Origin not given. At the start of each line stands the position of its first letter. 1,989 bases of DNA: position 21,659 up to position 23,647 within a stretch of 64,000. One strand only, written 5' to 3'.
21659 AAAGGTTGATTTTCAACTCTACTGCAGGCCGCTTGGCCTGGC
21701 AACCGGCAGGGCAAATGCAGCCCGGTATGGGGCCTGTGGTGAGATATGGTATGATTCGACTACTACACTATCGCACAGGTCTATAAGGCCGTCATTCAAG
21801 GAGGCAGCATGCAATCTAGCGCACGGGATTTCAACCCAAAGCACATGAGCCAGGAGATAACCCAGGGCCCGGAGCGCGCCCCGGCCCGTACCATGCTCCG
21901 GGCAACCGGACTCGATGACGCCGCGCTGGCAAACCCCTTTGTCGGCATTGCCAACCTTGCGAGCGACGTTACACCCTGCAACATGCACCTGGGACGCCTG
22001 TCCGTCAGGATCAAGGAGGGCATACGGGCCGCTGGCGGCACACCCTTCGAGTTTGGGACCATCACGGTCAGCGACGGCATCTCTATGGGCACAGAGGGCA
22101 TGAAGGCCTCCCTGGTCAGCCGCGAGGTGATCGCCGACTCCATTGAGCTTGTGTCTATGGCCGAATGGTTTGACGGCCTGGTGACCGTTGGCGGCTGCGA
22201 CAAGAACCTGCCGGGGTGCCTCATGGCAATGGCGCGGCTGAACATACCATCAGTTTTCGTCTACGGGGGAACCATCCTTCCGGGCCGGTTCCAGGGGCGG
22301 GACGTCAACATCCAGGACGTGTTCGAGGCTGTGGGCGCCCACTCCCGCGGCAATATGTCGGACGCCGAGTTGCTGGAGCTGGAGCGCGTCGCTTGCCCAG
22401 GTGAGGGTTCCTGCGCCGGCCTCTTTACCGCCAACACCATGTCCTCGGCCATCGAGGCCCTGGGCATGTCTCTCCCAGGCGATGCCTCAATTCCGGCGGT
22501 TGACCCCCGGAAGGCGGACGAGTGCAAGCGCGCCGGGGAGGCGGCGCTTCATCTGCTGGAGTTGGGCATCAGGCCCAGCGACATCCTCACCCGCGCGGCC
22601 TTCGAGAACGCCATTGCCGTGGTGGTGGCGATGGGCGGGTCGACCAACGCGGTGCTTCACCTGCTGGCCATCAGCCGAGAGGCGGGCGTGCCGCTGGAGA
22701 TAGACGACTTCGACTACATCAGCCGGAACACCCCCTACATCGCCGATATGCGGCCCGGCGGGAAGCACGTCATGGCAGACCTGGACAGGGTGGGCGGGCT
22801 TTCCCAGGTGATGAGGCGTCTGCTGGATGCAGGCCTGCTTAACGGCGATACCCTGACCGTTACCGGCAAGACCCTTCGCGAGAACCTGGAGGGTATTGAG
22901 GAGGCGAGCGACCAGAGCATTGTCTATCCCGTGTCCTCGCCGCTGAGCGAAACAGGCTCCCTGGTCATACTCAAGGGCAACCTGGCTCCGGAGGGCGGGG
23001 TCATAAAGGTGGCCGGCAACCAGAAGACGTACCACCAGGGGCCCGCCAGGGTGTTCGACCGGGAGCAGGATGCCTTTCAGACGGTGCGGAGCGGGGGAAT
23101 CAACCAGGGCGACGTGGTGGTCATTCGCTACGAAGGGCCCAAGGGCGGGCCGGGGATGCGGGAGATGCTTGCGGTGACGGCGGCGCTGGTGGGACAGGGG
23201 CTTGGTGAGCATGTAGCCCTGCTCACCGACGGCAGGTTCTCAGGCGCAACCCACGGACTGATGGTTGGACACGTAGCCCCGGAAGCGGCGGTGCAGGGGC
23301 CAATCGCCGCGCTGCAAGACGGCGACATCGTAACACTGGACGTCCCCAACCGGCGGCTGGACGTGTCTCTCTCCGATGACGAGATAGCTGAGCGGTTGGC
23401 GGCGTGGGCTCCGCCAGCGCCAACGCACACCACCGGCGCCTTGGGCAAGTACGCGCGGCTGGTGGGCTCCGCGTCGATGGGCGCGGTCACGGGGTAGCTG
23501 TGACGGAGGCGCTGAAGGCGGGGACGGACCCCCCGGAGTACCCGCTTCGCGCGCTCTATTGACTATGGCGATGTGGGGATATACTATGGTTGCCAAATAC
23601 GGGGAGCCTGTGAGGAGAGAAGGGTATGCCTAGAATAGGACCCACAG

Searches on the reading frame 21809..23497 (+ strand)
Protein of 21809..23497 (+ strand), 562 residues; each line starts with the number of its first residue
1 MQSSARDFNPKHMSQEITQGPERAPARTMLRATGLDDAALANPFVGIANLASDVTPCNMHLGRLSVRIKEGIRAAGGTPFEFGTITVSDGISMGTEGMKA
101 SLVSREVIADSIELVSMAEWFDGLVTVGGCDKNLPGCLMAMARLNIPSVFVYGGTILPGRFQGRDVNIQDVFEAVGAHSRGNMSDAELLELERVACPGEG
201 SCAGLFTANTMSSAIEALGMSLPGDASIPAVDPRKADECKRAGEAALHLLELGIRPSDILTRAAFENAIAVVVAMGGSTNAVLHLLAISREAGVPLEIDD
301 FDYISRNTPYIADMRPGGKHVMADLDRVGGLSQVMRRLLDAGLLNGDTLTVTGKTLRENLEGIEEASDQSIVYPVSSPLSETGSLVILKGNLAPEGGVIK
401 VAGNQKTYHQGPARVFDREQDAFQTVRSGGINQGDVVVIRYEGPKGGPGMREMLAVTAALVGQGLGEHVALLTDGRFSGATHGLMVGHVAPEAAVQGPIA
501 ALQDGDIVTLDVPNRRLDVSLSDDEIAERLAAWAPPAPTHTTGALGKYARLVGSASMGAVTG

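Call 39: find_encoding_contigs(protein=window:21809-23497:+, flank=10000, max_places=1)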
Protein window:21809-23497:+ (562 aa): 1 contig read that carries it; 1 place shown.
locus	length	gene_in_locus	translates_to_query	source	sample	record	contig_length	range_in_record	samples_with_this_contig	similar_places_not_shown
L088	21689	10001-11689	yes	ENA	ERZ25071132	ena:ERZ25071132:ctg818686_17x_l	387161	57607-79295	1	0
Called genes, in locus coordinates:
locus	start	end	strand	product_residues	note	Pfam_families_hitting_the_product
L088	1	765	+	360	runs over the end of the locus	PF00383:dCMP_cyt_deam_1, PF14437:MafB19-deam, PF01872:RibD_C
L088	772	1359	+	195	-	PF00677:Lum_binding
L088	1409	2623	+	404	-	PF00926:DHBP_synthase, PF00925:GTP_cyclohydro2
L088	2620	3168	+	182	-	PF00885:DMRL_synthase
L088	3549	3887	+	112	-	PF01329:Pterin_4a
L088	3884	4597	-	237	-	PF03167:UDG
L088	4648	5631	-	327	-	PF00582:Usp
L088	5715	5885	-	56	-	-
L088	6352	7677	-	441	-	PF13701:DDE_Tnp_1_4, PF01609:DDE_Tnp_1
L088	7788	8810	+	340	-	PF13304:AAA_21, PF13175:AAA_15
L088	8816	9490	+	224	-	PF01844:HNH (weak)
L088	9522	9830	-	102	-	PF12844:HTH_19 (faint), PF01381:HTH_3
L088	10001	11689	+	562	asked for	PF00920:ILVD_EDD_N, PF24877:ILV_EDD_C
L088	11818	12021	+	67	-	PF02416:TatA_B_E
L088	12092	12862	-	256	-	PF00902:TatC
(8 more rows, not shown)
